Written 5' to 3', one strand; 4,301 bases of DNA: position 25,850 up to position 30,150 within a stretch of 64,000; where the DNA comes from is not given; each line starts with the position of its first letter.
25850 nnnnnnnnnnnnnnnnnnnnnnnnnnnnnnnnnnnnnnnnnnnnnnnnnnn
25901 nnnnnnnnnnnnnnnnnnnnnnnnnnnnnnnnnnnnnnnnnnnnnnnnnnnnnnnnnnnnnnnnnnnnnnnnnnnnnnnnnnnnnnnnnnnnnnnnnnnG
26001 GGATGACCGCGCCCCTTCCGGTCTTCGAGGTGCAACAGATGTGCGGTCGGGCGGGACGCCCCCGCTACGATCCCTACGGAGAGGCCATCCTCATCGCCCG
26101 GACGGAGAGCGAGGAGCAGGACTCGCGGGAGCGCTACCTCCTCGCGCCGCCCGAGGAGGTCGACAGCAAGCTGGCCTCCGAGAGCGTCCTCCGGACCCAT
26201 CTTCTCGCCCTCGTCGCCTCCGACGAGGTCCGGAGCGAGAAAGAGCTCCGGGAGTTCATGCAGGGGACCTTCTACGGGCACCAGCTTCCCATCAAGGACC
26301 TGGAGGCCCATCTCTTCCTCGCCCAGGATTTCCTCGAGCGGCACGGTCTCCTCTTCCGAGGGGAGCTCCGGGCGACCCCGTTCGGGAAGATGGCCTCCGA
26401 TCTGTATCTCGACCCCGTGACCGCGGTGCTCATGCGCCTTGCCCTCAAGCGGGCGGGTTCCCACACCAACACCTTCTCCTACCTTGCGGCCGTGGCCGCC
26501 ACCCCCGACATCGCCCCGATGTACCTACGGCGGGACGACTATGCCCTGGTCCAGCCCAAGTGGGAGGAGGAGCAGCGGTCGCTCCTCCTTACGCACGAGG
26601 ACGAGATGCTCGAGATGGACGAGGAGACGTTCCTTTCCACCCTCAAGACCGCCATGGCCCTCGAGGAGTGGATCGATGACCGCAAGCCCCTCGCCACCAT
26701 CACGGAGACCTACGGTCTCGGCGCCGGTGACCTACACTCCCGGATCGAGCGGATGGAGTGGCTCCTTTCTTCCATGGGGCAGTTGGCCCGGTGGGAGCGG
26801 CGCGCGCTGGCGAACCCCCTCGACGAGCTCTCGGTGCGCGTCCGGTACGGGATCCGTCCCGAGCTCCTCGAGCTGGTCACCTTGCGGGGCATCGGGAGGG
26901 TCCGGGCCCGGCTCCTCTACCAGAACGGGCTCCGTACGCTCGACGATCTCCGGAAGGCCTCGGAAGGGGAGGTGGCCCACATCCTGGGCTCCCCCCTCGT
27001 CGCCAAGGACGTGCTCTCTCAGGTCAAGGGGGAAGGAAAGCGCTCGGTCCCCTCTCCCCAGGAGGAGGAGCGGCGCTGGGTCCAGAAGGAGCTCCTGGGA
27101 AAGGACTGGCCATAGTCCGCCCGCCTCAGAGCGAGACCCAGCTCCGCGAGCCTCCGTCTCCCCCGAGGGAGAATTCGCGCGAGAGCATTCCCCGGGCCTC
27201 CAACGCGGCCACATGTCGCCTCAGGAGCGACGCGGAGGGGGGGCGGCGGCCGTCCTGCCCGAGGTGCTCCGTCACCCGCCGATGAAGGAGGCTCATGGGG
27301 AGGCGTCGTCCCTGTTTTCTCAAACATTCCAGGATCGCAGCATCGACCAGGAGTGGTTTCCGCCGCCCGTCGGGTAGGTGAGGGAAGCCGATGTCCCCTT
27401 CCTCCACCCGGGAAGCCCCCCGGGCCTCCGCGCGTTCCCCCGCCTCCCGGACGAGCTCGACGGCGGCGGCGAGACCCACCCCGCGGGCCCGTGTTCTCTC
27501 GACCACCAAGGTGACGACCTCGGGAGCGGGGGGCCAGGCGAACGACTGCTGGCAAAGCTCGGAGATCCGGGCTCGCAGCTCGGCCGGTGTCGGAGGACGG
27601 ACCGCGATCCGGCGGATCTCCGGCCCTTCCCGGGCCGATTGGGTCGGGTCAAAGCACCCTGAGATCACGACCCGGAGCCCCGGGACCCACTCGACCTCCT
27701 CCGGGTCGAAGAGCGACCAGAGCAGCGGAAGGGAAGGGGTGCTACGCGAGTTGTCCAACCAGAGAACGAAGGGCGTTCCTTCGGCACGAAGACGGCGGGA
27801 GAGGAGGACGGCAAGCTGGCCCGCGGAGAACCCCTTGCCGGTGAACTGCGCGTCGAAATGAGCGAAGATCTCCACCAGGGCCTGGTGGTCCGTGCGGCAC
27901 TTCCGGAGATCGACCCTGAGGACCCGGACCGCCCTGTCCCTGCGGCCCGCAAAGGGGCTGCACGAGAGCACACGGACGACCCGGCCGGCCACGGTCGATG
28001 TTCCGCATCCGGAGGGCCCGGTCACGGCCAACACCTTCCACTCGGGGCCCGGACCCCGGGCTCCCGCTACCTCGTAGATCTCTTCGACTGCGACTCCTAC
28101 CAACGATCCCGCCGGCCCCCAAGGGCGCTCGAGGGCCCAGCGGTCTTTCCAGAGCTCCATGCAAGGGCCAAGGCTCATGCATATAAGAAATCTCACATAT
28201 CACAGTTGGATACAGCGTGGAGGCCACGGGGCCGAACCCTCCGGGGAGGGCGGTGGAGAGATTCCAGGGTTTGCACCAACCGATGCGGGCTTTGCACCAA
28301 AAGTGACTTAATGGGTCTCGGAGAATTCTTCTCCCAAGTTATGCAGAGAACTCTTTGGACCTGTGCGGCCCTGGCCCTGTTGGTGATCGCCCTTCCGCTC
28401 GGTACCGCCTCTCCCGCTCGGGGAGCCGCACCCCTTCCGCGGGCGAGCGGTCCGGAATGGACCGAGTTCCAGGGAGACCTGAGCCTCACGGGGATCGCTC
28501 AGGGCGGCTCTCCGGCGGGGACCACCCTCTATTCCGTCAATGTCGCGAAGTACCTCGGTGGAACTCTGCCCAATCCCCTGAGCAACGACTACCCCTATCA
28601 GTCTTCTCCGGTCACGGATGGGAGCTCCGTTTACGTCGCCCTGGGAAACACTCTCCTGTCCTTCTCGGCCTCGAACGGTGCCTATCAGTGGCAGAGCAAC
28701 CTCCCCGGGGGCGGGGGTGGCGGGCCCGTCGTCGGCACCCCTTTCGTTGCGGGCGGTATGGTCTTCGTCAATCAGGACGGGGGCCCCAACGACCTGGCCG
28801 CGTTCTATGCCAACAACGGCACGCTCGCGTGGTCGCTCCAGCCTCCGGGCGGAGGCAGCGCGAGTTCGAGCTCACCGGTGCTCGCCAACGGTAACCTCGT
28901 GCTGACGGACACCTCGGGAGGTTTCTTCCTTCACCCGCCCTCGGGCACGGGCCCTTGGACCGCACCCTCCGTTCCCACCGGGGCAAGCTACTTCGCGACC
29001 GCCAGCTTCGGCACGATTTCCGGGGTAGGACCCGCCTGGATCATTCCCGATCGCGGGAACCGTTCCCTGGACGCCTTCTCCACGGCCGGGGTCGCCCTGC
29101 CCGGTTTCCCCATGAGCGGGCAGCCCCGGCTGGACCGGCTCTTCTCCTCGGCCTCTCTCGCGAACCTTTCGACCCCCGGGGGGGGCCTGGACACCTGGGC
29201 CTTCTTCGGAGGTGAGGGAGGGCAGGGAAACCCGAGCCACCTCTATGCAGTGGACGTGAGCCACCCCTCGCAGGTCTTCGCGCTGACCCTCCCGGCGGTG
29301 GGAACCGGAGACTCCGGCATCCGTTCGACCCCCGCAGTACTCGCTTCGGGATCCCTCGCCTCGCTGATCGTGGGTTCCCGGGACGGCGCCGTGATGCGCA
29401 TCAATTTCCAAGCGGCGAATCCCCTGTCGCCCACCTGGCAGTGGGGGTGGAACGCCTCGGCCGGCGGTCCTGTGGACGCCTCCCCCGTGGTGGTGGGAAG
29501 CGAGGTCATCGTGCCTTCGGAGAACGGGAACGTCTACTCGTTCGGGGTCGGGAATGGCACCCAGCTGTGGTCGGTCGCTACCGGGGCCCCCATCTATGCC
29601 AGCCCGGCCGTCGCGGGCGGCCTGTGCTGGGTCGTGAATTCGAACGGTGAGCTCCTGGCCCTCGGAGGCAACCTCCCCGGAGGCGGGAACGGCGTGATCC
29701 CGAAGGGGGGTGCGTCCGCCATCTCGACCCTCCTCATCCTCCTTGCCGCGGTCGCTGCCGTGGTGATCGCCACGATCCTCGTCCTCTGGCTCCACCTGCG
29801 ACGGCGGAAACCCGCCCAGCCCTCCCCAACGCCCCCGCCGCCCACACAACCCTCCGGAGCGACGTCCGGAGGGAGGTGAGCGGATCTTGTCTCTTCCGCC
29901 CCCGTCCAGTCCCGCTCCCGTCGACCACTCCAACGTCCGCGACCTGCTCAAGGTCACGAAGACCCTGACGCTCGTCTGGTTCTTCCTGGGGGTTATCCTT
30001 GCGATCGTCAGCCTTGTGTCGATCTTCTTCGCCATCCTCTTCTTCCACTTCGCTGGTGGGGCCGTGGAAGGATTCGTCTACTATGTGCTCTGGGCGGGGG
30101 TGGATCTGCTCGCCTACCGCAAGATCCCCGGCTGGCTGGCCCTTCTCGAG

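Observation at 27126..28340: Motif-degenerate Orc1/Cdc6 paralog next to hel308, with an adjacent AT-rich block and direct repeats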

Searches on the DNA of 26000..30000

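Call 92: search_rna_families(source=window, start=26000, end=30000, threshold=evalue, max_evalue=1)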
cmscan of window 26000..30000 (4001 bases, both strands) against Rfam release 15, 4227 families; matches with E-value up to 1: 4.
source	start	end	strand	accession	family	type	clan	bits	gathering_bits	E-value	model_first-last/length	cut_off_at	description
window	28042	28116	-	RF01022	mir-611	Gene; miRNA;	-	23.4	90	0.085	1-65/65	no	mir-611 microRNA precursor family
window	29050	29118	-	RF01532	TB10Cs3H2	Gene; snRNA; snoRNA; HACA-box;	-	22.6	45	0.72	1-69/69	no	Trypanosomatid snoRNA TB10Cs3H2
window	26850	26915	+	RF00784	mir-486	Gene; miRNA;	-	21.1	69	0.22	1-68/68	no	mir-486 microRNA precursor family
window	26947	27105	+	RF00222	IRES_Bag1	Cis-reg; IRES;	-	16.2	37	1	166-312/370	no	Bag-1 internal ribosome entry site (IRES)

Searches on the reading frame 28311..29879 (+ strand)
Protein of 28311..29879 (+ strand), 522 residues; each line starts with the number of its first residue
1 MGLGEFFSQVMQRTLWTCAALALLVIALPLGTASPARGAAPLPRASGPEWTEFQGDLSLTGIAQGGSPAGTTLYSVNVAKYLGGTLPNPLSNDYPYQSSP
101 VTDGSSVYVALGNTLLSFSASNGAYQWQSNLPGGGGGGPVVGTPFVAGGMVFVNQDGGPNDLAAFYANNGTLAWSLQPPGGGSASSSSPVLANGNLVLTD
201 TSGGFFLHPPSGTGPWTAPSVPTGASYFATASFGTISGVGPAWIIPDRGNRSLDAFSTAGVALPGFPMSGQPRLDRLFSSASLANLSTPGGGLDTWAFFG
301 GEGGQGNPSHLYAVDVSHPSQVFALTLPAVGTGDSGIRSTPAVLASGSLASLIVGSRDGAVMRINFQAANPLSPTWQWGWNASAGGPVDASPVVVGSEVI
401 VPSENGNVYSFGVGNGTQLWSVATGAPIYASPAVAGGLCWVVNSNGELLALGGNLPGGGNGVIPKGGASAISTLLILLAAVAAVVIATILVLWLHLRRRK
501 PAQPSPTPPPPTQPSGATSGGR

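Call 6: search_protein_families(library=pfam, proteins=[window:28311-29879:+], max_evalue=1)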
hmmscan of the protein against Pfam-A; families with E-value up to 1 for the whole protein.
window:28311-29879:+ (522 aa): 6 families
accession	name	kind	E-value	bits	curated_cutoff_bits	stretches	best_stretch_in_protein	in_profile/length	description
PF13360.13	PQQ_2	-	4.1e-20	72.9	27.6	2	98-204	27-129/233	Outer membrane protein assembly factor BamB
PF13570.13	Beta-prop_ACSF4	-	5.5e-14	52.7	133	2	310-435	114-223/329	Beta-alanine-activating enzyme, beta-propeller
PF01011.28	PQQ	-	0.0024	17.1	26.7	1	124-185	523-583/595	Glucose/ethanol/alcohol dehydrogenase, beta-propeller domain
PF24095.1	DUF7378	-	0.02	15.2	27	1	472-499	113-141/144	Domain of unknown function (DUF7378)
PF17272.7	DUF5337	-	0.046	14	27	1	464-500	35-71/74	Family of unknown function (DUF5337)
PF23933.1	DUF7269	-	0.26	11.8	29.1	1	458-520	18-69/162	Family of unknown function (DUF7269)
